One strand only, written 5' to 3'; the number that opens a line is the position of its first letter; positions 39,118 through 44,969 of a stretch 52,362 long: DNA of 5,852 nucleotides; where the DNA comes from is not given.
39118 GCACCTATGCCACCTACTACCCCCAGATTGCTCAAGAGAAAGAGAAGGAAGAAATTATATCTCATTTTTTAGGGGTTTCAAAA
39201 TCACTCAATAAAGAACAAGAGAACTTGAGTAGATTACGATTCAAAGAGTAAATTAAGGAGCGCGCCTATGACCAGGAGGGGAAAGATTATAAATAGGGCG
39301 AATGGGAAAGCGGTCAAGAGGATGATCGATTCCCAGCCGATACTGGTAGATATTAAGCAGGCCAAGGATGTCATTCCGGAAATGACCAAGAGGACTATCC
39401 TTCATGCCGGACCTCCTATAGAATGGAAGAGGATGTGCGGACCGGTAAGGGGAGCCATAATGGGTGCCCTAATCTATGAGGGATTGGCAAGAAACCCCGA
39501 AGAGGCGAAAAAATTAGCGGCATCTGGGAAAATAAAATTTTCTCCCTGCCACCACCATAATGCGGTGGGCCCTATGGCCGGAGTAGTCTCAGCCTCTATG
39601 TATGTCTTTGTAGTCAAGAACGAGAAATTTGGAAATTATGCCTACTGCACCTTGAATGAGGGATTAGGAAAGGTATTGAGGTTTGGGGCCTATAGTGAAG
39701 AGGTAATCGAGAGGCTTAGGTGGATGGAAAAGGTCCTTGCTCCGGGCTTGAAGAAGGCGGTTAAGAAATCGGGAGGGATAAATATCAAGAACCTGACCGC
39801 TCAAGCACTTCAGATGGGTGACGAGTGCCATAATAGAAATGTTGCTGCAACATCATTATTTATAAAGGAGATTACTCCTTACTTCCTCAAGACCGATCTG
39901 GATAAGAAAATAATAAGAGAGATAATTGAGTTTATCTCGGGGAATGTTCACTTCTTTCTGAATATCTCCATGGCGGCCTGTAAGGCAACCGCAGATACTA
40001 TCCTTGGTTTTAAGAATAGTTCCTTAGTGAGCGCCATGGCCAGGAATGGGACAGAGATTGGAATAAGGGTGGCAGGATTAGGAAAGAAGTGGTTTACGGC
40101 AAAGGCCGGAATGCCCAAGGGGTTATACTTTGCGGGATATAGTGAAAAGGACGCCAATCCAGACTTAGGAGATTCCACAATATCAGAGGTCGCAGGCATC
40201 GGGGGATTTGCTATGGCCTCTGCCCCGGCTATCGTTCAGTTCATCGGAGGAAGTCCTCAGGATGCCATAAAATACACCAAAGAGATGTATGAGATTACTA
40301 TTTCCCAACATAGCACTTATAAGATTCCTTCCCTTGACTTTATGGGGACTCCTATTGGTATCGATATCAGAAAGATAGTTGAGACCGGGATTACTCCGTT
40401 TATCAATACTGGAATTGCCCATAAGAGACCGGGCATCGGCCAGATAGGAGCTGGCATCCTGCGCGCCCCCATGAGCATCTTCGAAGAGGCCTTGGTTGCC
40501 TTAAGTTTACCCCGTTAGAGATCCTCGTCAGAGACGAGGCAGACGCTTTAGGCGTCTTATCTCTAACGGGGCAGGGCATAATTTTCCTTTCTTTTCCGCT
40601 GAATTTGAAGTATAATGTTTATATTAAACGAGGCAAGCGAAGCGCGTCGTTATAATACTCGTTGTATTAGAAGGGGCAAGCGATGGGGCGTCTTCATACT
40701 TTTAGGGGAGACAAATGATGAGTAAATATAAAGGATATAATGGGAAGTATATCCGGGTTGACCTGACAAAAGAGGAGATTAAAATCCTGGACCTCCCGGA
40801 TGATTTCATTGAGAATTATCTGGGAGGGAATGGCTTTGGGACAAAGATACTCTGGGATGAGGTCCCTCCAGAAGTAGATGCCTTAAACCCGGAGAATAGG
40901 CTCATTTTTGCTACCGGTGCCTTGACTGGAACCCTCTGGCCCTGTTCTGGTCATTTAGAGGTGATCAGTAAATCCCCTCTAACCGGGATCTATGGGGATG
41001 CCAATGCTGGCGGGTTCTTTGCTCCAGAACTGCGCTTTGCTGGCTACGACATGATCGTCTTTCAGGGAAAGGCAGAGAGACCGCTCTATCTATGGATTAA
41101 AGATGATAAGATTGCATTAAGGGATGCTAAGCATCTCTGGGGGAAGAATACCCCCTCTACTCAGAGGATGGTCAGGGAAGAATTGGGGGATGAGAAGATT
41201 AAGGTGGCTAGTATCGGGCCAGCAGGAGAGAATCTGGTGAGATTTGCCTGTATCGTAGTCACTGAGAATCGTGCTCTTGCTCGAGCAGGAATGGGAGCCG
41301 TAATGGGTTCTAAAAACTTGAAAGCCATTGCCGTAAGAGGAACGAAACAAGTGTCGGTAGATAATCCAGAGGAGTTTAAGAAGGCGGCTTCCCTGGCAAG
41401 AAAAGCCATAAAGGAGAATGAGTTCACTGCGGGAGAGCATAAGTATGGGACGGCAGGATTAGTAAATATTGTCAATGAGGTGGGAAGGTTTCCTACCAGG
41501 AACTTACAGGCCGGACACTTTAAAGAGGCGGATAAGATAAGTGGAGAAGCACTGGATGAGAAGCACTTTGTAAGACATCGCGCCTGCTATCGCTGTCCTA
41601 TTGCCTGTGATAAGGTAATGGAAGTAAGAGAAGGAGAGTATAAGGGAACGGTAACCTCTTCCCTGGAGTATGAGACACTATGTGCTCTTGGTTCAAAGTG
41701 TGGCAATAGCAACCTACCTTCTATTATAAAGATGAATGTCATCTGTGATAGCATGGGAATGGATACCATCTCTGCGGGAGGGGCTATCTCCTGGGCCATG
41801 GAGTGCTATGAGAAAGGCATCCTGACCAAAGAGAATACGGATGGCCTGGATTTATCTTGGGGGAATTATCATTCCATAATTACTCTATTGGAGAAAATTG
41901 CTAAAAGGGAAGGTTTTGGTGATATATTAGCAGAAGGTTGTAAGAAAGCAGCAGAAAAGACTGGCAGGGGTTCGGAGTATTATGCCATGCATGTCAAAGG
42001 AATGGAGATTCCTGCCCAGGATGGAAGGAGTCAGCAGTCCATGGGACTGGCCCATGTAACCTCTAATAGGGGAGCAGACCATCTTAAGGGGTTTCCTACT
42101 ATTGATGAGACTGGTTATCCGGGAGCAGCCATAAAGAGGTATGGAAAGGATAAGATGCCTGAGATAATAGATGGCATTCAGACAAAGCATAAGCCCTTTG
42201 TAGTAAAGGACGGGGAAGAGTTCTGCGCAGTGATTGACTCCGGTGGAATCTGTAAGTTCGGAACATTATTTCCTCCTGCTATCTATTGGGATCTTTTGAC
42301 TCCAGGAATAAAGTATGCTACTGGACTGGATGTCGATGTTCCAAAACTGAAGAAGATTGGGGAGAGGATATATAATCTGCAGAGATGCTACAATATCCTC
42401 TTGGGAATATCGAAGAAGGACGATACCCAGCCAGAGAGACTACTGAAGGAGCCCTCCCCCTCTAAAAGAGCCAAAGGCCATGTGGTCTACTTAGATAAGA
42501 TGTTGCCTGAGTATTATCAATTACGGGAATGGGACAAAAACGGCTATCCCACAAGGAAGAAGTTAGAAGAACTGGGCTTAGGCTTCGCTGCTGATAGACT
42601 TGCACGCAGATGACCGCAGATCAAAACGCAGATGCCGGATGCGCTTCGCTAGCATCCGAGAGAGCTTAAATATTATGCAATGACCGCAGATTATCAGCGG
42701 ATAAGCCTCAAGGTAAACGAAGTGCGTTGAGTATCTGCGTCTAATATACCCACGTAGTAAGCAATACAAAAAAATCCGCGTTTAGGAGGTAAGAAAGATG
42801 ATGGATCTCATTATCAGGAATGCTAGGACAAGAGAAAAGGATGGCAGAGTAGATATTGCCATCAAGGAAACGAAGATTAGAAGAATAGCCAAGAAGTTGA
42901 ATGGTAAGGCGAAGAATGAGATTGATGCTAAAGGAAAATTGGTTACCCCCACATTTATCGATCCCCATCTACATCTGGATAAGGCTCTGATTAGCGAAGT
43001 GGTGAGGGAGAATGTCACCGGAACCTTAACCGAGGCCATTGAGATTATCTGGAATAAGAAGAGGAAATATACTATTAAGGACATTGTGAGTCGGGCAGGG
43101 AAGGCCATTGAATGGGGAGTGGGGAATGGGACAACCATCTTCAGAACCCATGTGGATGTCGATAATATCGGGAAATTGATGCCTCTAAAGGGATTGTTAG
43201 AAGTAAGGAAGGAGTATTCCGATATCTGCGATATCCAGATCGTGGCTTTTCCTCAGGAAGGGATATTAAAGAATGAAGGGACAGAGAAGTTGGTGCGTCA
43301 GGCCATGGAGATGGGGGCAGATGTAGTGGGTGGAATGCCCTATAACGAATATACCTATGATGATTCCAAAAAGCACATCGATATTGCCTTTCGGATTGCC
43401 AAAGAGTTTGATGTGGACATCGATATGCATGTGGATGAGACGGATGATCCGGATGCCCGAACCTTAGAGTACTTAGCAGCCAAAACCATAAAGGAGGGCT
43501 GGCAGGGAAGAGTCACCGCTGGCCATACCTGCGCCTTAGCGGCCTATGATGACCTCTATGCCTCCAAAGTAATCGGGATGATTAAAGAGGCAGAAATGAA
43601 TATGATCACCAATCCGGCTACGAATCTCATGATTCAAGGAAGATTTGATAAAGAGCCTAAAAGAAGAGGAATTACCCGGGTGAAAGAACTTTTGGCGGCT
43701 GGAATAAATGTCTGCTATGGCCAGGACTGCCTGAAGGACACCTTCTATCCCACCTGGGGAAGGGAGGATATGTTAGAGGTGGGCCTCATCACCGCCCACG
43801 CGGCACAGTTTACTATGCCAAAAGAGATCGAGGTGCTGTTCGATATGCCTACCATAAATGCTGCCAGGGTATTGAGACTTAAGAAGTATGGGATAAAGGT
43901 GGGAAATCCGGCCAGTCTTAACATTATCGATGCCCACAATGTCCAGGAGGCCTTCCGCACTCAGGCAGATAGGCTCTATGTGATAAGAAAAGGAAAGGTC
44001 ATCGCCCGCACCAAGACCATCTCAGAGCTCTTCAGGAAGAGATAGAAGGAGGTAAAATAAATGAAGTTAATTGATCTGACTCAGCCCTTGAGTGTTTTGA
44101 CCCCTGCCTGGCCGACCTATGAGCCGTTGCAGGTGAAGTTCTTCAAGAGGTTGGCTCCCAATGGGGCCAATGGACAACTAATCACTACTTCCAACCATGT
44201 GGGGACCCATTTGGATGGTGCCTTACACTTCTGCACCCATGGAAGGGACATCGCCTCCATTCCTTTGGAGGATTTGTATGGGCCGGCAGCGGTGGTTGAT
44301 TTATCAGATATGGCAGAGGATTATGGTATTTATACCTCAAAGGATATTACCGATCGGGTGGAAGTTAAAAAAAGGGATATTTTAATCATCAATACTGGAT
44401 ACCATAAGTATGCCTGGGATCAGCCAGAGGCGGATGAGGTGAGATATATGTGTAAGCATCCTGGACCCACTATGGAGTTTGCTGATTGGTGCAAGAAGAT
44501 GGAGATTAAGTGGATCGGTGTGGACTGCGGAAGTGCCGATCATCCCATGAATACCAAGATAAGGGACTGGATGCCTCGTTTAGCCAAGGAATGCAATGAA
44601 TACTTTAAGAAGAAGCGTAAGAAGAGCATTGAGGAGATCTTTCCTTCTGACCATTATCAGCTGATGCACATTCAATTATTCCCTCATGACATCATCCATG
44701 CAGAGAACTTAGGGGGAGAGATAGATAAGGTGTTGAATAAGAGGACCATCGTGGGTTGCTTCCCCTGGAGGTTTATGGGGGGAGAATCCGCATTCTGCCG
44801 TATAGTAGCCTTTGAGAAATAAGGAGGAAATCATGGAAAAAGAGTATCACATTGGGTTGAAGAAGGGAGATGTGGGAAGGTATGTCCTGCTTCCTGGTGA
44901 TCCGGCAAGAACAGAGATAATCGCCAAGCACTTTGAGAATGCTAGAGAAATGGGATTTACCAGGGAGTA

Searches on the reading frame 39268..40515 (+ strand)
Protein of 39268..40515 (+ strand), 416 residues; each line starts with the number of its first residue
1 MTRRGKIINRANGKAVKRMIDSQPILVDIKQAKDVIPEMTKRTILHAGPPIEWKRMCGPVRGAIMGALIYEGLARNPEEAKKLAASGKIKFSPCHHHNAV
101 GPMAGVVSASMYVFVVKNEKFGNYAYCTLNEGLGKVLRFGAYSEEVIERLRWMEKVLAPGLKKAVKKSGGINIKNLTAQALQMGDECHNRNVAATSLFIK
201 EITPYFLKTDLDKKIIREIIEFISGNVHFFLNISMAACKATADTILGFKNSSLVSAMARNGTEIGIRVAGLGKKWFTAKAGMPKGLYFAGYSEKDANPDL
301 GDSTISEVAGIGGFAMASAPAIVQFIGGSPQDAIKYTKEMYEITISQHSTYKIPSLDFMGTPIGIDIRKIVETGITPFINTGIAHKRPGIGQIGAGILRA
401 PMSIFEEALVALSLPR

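Call 77: search_protein_families(library=pfam, proteins=[window:39268-40515:+], max_evalue=0.0001)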
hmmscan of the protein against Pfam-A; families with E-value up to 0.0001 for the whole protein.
window:39268-40515:+ (416 aa): 1 family
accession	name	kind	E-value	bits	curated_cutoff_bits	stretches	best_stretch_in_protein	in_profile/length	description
PF06545.17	AllG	-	2.3e-100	335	27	1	89-303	1-215/215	Oxamate carbamoyltransferase subunit AllG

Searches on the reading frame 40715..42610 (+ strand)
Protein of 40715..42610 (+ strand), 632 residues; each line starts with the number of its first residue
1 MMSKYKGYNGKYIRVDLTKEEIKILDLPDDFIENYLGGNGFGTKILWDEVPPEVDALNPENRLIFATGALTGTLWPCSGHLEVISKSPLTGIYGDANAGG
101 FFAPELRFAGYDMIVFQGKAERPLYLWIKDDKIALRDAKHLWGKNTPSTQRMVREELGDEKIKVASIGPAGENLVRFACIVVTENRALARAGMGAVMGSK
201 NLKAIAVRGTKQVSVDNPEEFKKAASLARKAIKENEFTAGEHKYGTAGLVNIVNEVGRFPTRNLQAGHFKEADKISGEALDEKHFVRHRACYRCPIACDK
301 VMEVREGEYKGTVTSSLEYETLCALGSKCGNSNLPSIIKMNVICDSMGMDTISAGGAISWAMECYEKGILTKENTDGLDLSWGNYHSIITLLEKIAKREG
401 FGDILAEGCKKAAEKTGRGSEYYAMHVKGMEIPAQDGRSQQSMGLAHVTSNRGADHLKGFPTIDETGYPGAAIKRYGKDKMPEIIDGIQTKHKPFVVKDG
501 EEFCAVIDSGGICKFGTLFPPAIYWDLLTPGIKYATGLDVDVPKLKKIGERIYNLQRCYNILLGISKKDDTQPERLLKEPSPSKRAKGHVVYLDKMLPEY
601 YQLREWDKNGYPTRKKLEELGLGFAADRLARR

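Call 77: search_protein_families(library=pfam, proteins=[window:40715-42610:+], max_evalue=0.0001)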
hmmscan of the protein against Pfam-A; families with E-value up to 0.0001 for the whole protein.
window:40715-42610:+ (632 aa): 2 families
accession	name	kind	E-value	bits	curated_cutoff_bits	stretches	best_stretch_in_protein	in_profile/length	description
PF01314.23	AFOR_C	-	1.1e-138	463.1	27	1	227-622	5-385/385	Aldehyde ferredoxin oxidoreductase, domains 2 & 3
PF02730.20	AFOR_N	-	1.4e-83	280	29.8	1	10-210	1-199/199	Aldehyde ferredoxin oxidoreductase, N-terminal domain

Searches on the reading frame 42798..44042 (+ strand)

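Call 77: search_protein_families(library=pfam, proteins=[window:42798-44042:+], max_evalue=0.0001)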
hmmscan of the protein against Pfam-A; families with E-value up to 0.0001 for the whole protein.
window:42798-44042:+ (415 aa): 2 families
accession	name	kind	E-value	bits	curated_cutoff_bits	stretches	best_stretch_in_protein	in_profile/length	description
PF07969.17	Amidohydro_3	-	4.8e-40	138.9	29.7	1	41-402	2-471/472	Amidohydrolase family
PF01979.26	Amidohydro_1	-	2.2e-17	63.8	25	1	48-401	1-344/345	Amidohydrolase family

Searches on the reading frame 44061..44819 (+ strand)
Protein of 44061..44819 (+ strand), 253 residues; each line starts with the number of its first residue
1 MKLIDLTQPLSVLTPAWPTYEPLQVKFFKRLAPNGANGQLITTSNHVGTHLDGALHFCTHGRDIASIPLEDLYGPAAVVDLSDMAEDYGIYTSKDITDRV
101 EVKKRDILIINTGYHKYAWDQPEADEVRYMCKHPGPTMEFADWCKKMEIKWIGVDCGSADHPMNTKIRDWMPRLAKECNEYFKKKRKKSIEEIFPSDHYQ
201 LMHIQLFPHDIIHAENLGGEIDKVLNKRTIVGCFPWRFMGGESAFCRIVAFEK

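Call 77: search_protein_families(library=pfam, proteins=[window:44061-44819:+], max_evalue=0.0001)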
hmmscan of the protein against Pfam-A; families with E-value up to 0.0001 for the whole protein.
window:44061-44819:+ (253 aa): 1 family
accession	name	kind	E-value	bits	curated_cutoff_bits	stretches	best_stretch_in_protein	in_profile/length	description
PF04199.19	Cyclase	-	2.6e-35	122.2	23.1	1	4-161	1-142/142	Putative cyclase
